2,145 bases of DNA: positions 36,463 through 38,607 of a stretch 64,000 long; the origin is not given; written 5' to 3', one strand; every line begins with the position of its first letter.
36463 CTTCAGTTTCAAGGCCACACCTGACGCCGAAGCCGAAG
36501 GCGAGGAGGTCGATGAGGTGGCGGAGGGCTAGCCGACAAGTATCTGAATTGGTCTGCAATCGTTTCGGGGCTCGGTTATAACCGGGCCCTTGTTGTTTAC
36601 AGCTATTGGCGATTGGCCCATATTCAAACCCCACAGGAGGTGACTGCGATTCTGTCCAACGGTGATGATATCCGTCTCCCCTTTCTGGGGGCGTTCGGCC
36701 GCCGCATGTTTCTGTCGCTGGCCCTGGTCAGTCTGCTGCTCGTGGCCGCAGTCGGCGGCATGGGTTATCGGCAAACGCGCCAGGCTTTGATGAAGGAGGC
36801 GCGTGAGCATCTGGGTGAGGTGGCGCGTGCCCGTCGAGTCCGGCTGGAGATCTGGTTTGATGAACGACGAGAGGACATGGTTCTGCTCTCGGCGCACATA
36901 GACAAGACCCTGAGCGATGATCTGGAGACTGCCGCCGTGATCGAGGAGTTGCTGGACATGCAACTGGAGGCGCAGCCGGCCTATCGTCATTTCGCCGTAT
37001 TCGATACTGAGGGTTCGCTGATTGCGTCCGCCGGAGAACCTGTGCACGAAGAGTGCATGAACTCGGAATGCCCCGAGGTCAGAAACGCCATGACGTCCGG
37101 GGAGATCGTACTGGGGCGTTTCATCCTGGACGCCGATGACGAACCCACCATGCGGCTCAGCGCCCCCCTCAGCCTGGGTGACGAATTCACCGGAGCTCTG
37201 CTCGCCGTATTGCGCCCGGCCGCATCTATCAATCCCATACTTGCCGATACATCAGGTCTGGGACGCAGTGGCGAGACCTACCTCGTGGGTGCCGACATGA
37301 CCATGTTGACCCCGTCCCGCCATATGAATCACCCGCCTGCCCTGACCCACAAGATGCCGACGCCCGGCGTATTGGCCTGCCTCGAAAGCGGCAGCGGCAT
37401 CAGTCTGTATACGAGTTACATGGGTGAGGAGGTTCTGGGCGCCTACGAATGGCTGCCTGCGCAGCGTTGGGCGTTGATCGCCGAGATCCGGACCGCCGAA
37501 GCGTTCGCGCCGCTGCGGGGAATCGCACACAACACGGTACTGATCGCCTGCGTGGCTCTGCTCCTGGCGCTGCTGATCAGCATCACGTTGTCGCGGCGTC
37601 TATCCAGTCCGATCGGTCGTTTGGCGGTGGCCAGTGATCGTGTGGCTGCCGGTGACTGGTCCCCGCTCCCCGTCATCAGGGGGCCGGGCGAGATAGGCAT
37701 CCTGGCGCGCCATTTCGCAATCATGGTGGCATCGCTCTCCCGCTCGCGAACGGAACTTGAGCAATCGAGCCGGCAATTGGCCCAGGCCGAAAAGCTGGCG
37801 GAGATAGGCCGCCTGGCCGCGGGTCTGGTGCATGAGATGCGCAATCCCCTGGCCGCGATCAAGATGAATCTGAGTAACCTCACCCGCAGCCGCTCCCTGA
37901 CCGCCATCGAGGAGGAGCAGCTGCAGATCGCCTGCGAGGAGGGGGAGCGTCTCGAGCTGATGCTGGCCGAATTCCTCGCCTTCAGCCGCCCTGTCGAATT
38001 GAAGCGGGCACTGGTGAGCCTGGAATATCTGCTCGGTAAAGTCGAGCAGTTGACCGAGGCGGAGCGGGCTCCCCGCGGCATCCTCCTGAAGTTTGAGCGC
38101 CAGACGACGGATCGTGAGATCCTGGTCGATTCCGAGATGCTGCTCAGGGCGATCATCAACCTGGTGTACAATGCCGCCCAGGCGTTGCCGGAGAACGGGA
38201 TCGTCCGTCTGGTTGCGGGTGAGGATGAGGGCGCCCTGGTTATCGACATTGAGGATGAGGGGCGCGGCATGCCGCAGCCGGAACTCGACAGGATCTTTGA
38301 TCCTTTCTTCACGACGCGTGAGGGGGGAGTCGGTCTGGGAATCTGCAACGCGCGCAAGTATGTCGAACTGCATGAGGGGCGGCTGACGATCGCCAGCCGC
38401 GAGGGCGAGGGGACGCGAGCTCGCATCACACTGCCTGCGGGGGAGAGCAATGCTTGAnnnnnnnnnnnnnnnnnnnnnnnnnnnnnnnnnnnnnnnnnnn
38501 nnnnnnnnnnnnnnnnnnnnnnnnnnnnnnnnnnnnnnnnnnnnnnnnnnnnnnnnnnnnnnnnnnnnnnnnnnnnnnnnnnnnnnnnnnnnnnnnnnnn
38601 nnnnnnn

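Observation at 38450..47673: Sensor kinase plus NtrC-type regulator followed by a perfect sigma54 promoter driving a four-gene heavy-metal efflux operon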

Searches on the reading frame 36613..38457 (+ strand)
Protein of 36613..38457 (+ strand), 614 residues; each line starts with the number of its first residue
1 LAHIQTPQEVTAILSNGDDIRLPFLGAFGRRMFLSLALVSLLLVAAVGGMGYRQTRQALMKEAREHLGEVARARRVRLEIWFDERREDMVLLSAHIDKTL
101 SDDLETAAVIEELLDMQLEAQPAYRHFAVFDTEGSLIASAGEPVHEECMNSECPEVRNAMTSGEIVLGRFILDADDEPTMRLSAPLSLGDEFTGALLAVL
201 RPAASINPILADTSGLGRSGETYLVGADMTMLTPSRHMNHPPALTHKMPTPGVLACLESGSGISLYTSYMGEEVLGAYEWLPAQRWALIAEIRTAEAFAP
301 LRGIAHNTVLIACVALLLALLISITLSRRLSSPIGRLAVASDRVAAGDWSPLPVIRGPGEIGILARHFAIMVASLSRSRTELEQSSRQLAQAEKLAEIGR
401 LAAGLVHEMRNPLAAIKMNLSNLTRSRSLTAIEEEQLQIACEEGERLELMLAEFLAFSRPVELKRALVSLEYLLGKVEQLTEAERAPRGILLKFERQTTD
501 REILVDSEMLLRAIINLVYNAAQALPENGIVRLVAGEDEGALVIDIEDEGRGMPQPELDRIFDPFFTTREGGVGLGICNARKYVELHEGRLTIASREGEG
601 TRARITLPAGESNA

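Call 7: search_protein_families(library=pfam, proteins=[window:36613-38457:+], max_evalue=0.01)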
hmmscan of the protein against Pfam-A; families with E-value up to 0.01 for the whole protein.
window:36613-38457:+ (614 aa): 5 families
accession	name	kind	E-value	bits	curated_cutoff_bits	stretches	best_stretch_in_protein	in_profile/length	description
PF02518.31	HATPase_c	-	7.1e-23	81.6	26.4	1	506-609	2-109/111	Histidine kinase-, DNA gyrase B-, and HSP90-like ATPase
PF00512.31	HisKA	-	5.6e-13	49.2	26.9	1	399-459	3-62/66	His Kinase A (phospho-acceptor) domain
PF00672.30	HAMP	-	1.3e-10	41.8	25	1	326-376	2-52/53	HAMP domain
PF02743.24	dCache_1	-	1e-08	35.4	45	1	58-290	2-239/240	Cache domain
PF13581.12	HATPase_c_2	-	0.0055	17.2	27.4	0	513-578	39-105/127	Histidine kinase-like ATPase domain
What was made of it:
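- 36613..38457 (+): Sensor histidine kinase. It has two TM segments, a periplasmic dCache domain (about residues 58-300), HAMP, HisKA (H-box HEMRNPL, residues 407-413) and HATPase_c. The start codon (TTG 36613) is uncertain. Pfam (call 7).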

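Call 53: search_protein_families(library=ncbifam, proteins=[window:36613-38457:+], max_evalue=0.001)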
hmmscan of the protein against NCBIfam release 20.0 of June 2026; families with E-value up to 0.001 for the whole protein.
window:36613-38457:+ (614 aa): 81 families (the best 25 are shown)
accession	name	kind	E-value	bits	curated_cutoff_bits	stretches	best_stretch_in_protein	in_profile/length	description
NF008468.0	PRK11360.1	equivalog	1.4e-56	192.2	646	1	377-612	375-611/616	two-component system sensor histidine kinase AtoS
NF007688.0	PRK10364.1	equivalog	9.6e-49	166.3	479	1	375-609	220-451/460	two-component system sensor histidine kinase ZraS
NF010411.0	PRK13837.1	equivalog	3.4e-37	127.9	647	1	371-611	421-677/828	two-component system VirA-like sensor kinase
NF033092.0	HK_WalK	equivalog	4.4e-34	118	725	2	403-608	377-593/594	cell wall metabolism sensor histidine kinase WalK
TIGR02916.1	PEP_his_kin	equivalog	8.8e-32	110.5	300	1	383-608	460-679/679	XrtA/PEP-CTERM system histidine kinase PrsK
NF052574.1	HisKinEspCMyxo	equivalog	1.1e-31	109.8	1200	1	375-612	394-640/785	serine histidine kinase EspC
NF040691.1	MtrAB_MtrB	equivalog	1.4e-31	110.1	450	1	305-609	186-492/507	MtrAB system histidine kinase MtrB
NF053867.1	SprKinKinDBac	equivalog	2.1e-30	105.7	775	1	373-611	264-499/500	sporulation kinase KinD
NF045900.1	HisKinCpxALeg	equivalog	2.6e-30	105.6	800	1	313-608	159-450/451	two-component system sensor histidine kinase CpxA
NF008312.0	PRK11100.1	equivalog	2.9e-29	102.3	356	1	307-609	183-474/477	two-component system sensor histidine kinase CreC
NF038348.1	T2SS_HK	subfamily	8.8e-29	100.3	450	2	509-608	471-572/574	histidine kinase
NF046044.1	PnpS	equivalog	1.5e-27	96.6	400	1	406-608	178-390/390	two-component system histidine kinase PnpS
TIGR01386.1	cztS_silS_copS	subfamily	4e-26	92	292.55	1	287-607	145-456/457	heavy metal sensor histidine kinase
NF007007.0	PRK09470.1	equivalog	9.2e-26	90.7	486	1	309-609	171-459/463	envelope stress sensor histidine kinase CpxA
TIGR02966.1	phoR_proteo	equivalog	2.1e-24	86.1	334.2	1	393-606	108-332/333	phosphate regulon sensor histidine kinase PhoR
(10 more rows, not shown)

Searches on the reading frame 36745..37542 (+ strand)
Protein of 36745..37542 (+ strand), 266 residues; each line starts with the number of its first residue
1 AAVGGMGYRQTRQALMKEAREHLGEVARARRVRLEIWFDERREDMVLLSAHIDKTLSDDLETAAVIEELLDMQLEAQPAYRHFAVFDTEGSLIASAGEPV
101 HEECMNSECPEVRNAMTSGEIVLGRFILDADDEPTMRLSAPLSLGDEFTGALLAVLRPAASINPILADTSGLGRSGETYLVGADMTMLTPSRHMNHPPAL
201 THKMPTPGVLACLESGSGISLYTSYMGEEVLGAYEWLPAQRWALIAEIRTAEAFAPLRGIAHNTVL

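Call 64: find_homologous_proteins(query=window:36745-37542:+, max_evalue=0.00001)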
Query window:36745-37542:+ (266 aa): 3 proteins with E <= 0.00001 among 5297 candidates.
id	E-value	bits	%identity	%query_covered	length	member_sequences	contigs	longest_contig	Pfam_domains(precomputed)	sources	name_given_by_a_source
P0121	8.7e-82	293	58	98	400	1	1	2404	PF00672.31,PF02743.25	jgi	jgi:HAMP domain-containing protein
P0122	2.9e-10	58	35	55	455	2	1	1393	PF02743.25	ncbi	ncbi:MAG: cache domain-containing protein, partial [Pseudomonadota bacterium]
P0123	1.6e-7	49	35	44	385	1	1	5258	PF00672.31,PF02743.25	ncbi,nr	ncbi:MAG: HAMP domain-containing protein [Chloroflexi bacterium]|nr:HAMP domain-containing protein [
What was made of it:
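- Tried and rejected: Word-indexed homologue search with the sensor domain (call 64).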

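Call 68: search_solved_structures(query=window:36745-37542:+, max_evalue=1, show_alignments=0)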
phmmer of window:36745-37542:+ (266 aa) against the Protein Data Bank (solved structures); distinct sequences matched with E-value up to 1: 1.
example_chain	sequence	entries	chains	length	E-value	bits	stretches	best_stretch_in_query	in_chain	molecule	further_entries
3v2h_A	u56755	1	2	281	0.28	14.1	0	149-260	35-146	D-beta-hydroxybutyrate dehydrogenase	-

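Call 73: search_protein_representatives(protein=window:36745-37542:+)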
Query: 266 residues. Proteins with E-value up to 0.001 (for the whole library): 6103; up to 1e-10: 865; up to 1e-30: 19. The best 150 are listed.
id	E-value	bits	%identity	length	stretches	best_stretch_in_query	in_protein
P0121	2.8e-82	292.6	58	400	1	1-266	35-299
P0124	3.9e-79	282.3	54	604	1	2-266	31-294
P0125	4.3e-65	236.3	47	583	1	3-265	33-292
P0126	2.1e-46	175.1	44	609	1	3-266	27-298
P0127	3.8e-44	167.7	39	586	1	2-266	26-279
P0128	1.3e-43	166.0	39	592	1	3-265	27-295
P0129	7.1e-41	156.9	36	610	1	3-266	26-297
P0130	1.9e-40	155.5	39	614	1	3-264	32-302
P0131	1.6e-36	142.7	36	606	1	2-266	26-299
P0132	3.6e-36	141.5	37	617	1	4-265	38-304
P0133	5.7e-36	140.9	32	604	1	3-258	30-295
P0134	4.1e-35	138.1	36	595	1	2-261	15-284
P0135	2.6e-34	135.4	35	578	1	3-266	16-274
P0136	2.9e-34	135.3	33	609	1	2-259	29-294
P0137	7.2e-34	134.0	43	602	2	143-263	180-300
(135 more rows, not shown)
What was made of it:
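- Tried and rejected: The exhaustive HMMER search (call 73) was needed.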

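Call 75: find_encoding_contigs(protein=P0130, flank=8000, max_places=1)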
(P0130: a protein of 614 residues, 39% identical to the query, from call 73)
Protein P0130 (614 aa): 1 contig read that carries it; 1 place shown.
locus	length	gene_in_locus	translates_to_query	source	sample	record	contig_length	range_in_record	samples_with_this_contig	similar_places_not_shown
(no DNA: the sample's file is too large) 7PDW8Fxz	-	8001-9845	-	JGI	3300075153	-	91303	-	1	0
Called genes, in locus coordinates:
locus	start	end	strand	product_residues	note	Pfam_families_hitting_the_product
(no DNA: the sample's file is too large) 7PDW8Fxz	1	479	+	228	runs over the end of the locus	PF00912:Transgly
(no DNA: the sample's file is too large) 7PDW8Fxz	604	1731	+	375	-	PF02073:Peptidase_M29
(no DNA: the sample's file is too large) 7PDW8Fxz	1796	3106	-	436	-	PF05958:tRNA_U5-meth_tr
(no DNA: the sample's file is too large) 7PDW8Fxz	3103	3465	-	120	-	PF08448:PAS_4 (weak)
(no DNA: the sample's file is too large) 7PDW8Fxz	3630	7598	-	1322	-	PF00082:Peptidase_S8, PF13620:CarboxypepD_reg, PF13715:CarbopepD_reg_2 (weak), PF13620:CarboxypepD_reg, PF06119:NIDO (weak)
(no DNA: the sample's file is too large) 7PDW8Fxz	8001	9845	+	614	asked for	PF02743:dCache_1, PF00672:HAMP, PF00512:HisKA, PF02518:HATPase_c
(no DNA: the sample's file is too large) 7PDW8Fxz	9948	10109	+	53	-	-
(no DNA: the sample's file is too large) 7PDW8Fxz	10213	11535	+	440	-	PF00004:AAA (faint), PF00072:Response_reg, PF00158:Sigma54_activat, PF14532:Sigma54_activ_2, PF07728:AAA_5 (weak), PF25601:AAA_lid_14, PF02954:HTH_8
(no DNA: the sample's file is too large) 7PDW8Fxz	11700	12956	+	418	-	PF02321:OEP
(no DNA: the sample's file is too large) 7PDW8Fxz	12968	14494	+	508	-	PF19335:HMBD, PF25919:BSH_CusB, PF25973:BSH_CzcB (weak), PF25869:3HB_CusB, PF25954:Beta-barrel_RND_2, PF25967:RND-MFP_C, PF25975:CzcB_C, PF25989:YknX_C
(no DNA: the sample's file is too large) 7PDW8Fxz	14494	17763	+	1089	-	PF00873:ACR_tran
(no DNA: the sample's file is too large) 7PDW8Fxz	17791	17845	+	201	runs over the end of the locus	PF24273:TRASH_HVO_1752_C (faint), PF04945:YHS (faint)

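Call 76: find_encoding_contigs(protein=P0129, flank=8000, max_places=1)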
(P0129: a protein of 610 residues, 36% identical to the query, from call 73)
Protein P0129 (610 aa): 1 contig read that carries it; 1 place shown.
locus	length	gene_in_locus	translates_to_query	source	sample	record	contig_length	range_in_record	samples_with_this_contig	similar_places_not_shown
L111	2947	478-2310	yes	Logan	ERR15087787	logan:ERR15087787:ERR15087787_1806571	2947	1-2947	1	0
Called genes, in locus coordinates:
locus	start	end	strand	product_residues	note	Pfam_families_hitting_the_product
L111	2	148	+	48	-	?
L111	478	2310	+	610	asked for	PF02743:dCache_1, PF00672:HAMP, PF00512:HisKA, PF02518:HATPase_c, PF14501:HATPase_c_5 (weak), PF13589:HATPase_c_3 (weak)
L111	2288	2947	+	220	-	?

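Call 77: predict_structure(protein=window:36745-37542:+)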
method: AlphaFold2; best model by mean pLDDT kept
length: 266 residues; sequences in the alignment: 1
mean_pLDDT: 39.0   pTM: 0.35
mean pLDDT of the five models: 39.0, 38.5, 36.8, 33.2, 32.4
residues with pLDDT >= 90: 0; 70-90: 1; 50-70: 59; < 50: 206
segments of 3 or more residues with pLDDT < 50: 1-10, 30-57, 76-81, 111-266
pLDDT, mean of each block of 10 residues (from residue 1): 36 53 54 40 35 48 62 52 52 62 52 39 32 30 30 27 27 27 25 27 28 32 36 35 39 38 31
secondary structure, 60 per line:
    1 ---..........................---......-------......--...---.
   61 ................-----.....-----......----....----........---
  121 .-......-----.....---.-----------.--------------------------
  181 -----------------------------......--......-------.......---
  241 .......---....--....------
elements in order: H4-29 E33-38 E46-51 H60-76 E82-86 E92-97 H102-105 H110-117 E123-128 E134-138 E210-215 E218-223 E231-237 E241-247 H251-254 H257-260
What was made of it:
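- Tried and rejected: Single-sequence structure prediction of the sensor (call 77). pLDDT was 39 and the model was unusable.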

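Call 85: predict_structure(alignment_id=A2)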
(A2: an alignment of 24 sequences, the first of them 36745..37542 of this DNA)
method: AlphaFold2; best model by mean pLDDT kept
length: 266 residues; sequences in the alignment: 24
mean_pLDDT: 92.9   pTM: 0.88
mean pLDDT of the five models: 92.9, 92.2, 92.0, 91.0, 90.0
residues with pLDDT >= 90: 215; 70-90: 46; 50-70: 5; < 50: 0
segments of 3 or more residues with pLDDT < 50: none
pLDDT, mean of each block of 10 residues (from residue 1): 87 94 97 97 97 84 91 95 94 91 77 94 93 94 93 95 93 94 97 90 97 98 96 97 97 90 80
secondary structure, 60 per line:
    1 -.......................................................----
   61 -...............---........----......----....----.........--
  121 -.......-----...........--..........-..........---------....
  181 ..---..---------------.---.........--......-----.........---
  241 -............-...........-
elements in order: H2-56 H62-76 E80-87 E92-97 H102-105 H110-118 E122-128 E134-144 E147-156 H158-167 E177-182 H207-215 E218-223 E229-237 E242-249 H250-253 H255-265
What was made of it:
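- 36613..38457 (+): AlphaFold2 with a 24-sequence alignment gave pLDDT 92.9 (call 85).
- On dCache_1 sensor domain: AF2 model with pLDDT 92.9 (call 85).
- Tried and rejected: It was redone with an alignment (call 85).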

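Call 87: fold_search(model_id=the predicted structure, library=pdb)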
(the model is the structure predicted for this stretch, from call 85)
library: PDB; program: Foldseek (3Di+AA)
matches with E <= 10: 1677; with E <= 0.001: 188
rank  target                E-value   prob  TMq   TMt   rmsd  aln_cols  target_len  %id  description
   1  9a65_B                1.9e-13  1.00  0.79  0.34   3.5       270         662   15  Integrative model of YVAQ-MCPB by crosslinking MS and deep learning (released 2024-09-18)
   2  9a69_B                2.8e-13  1.00  0.77  0.34   4.2       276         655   10  Integrative model of MCPB-MCPC by crosslinking MS and deep learning (released 2024-09-18)
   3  6iot_B                6.6e-13  1.00  0.65  0.71   4.3       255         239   14  The ligand binding domain of Mlp24 with arginine (released 2019-03-20)
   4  6ior_A                1.2e-12  1.00  0.67  0.72   4.3       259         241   13  The ligand binding domain of Mlp24 with asparagine (released 2019-03-20)
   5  6ioq                  1.5e-12  1.00  0.69  0.77   4.2       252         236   14  The ligand binding domain of Mlp24 with glycine (released 2019-03-06)
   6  6iop_A                2.6e-12  1.00  0.64  0.70   4.8       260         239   13  The ligand binding domain of Mlp24 (released 2019-03-20)
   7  6iou_A                2.8e-12  1.00  0.67  0.74   4.8       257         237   13  The ligand binding domain of Mlp24 with serine (released 2019-03-06)
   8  9koo_B                4.7e-12  1.00  0.59  0.67   4.8       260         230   19  Ligand binding domain of Pseudomonas Aeruginosa PAO1 chemoreceptor PctA in complex with MHF (released 2025-11-26)
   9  6ios                  5.4e-12  1.00  0.69  0.76   4.1       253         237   14  The ligand binding domain of Mlp24 with proline (released 2019-03-06)
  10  5t7m_A                5.8e-12  1.00  0.70  0.76   3.7       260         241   19  LIGAND BINDING DOMAIN OF PSEUDOMONAS AERUGINOSA PAO1 AMINO ACID CHEMORECEPTOR PCTA IN COMPLEX WITH L-TRP (released 2017-09-20)
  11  9heh                  5.8e-12  1.00  0.58  0.55   7.1       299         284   11  Structure of the ligand binding domain of the chemoreceptor MkcA (DSOMK10_RS0100305) of Dickeya solani MK10 in complex w (released 2025-08-06)
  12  5t7m_B                7.0e-12  1.00  0.61  0.68   4.7       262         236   19  LIGAND BINDING DOMAIN OF PSEUDOMONAS AERUGINOSA PAO1 AMINO ACID CHEMORECEPTOR PCTA IN COMPLEX WITH L-TRP (released 2017-09-20)
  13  5t65_B                8.5e-12  1.00  0.65  0.72   4.4       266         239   19  LIGAND BINDING DOMAIN OF PSEUDOMONAS AERUGINOSA PAO1 AMINO ACID CHEMORECEPTOR PCTA IN COMPLEX WITH L-ILE (released 2017-09-13)
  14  6mni_A                9.7e-12  1.00  0.72  0.74   4.0       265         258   20  Structure of the tandem CACHE domain of PscC (released 2019-10-16)
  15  6py3_B                1.1e-11  1.00  0.64  0.71   4.9       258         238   16  Crystal structure of ligand-binding domain of Pseudomonas fluorescens chemoreceptor CtaA in complex with L-isoleucine (released 2020-03-18)
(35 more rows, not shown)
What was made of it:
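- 36613..38457 (+): Foldseek top hits are dCache ligand-binding domains such as Mlp24 and PctA, probability 1.00 and TM 0.6-0.8 (call 87).
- On dCache_1 sensor domain: Foldseek top hits are solved dCache domains, probability 1.00 and TM up to 0.79 (call 87).
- All the nearest solved folds are amino-acid or small-molecule-binding dCache chemoreceptor domains (call 87).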
